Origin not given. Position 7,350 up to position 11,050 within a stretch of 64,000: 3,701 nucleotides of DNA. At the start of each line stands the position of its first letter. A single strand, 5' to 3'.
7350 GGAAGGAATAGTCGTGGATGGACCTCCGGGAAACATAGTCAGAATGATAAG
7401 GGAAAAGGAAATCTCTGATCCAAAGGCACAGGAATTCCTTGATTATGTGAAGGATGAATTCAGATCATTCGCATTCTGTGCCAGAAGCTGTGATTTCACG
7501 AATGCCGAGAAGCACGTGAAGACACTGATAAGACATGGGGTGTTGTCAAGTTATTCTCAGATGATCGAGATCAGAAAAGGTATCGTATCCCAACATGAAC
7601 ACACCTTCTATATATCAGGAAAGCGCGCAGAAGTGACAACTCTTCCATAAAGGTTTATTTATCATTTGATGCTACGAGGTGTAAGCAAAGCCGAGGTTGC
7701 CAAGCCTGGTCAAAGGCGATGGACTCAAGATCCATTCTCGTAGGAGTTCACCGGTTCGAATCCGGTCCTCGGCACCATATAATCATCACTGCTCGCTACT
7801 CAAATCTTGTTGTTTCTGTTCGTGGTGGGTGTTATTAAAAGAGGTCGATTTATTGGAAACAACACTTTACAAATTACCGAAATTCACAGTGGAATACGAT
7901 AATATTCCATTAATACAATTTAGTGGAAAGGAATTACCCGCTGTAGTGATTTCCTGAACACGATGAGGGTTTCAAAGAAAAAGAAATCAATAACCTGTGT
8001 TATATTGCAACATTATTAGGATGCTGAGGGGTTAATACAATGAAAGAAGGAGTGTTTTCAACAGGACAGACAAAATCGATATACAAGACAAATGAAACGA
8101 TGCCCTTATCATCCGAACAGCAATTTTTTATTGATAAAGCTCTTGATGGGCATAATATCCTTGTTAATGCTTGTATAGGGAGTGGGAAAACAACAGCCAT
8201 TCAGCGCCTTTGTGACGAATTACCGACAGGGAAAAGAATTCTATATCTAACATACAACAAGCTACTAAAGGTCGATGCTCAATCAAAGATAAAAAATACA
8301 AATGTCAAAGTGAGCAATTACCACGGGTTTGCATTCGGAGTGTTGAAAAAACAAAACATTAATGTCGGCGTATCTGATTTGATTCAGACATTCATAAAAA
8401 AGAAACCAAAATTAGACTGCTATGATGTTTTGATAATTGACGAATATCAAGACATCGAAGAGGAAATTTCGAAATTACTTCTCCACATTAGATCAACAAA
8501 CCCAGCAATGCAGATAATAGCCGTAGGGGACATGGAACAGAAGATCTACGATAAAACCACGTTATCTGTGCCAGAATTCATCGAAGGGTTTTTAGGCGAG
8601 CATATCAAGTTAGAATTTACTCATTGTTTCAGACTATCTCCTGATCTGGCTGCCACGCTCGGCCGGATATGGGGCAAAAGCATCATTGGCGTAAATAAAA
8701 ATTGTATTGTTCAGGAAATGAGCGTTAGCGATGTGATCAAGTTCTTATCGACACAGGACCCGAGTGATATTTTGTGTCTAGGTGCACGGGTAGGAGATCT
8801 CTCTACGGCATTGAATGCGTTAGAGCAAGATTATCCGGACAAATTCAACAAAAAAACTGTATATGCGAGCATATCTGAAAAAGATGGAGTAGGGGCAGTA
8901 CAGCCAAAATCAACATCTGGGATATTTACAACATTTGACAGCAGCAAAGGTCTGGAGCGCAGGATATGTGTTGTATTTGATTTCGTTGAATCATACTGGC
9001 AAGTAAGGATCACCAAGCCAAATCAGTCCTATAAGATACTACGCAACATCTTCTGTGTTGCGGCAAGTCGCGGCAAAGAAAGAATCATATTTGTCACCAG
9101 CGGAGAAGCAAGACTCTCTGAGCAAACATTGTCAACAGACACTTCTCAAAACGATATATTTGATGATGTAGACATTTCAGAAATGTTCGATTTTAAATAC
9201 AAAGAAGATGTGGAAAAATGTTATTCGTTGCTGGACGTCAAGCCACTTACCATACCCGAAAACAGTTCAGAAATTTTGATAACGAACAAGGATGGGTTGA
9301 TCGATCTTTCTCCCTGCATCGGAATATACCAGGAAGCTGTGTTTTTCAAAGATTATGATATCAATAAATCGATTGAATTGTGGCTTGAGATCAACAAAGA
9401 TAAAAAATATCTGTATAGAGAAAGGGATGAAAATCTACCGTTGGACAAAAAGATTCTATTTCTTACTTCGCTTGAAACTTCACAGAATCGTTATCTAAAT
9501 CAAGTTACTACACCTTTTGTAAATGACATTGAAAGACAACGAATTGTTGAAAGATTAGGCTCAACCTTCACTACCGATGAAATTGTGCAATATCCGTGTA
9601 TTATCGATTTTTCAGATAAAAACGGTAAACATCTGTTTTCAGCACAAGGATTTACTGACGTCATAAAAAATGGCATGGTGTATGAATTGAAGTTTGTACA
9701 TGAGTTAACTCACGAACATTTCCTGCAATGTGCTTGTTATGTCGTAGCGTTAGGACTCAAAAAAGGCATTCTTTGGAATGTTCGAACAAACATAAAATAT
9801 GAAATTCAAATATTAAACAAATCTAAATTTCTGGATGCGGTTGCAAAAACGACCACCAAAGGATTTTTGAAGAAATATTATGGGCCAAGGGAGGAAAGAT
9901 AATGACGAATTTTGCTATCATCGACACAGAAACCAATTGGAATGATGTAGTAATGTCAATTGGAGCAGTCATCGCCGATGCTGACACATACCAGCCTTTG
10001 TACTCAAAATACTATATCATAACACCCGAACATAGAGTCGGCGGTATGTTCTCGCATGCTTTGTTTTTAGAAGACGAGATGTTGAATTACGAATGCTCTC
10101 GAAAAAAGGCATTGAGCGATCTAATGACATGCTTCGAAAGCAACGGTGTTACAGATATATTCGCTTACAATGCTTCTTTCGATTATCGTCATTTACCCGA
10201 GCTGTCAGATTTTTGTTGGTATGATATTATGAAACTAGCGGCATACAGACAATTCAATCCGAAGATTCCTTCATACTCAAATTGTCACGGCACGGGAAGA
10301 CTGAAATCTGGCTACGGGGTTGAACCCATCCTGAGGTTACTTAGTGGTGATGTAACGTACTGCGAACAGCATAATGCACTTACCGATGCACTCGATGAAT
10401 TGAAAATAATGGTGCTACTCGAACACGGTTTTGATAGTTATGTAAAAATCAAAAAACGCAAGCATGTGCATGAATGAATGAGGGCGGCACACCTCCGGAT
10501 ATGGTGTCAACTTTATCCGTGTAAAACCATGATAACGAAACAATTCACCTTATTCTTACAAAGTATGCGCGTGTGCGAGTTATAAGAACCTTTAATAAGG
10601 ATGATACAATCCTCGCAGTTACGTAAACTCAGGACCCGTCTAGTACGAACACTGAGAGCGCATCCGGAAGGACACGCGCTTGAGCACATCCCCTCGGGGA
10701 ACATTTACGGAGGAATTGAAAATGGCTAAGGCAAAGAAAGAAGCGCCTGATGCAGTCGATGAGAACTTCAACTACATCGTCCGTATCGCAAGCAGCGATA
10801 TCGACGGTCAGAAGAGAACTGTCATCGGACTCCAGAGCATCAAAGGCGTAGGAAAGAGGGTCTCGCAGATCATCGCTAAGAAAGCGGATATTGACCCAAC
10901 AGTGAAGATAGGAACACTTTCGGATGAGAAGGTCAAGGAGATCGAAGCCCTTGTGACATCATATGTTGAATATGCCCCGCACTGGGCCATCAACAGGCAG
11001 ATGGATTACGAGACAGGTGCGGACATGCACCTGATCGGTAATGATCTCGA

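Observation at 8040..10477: Coupled helicase-nuclease fusion plus stand-alone DEDDh exonuclease: candidate uncharacterised defence module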

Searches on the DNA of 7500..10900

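Call 72: search_rna_families(source=window, start=7500, end=10900, threshold=evalue, max_evalue=1)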
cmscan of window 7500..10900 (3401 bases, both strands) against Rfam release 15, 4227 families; matches with E-value up to 1: 1.
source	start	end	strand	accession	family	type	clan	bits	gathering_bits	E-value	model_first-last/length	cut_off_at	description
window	7690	7774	+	RF00005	tRNA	Gene; tRNA;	CL00001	54.7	29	2.7e-10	1-71/71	no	tRNA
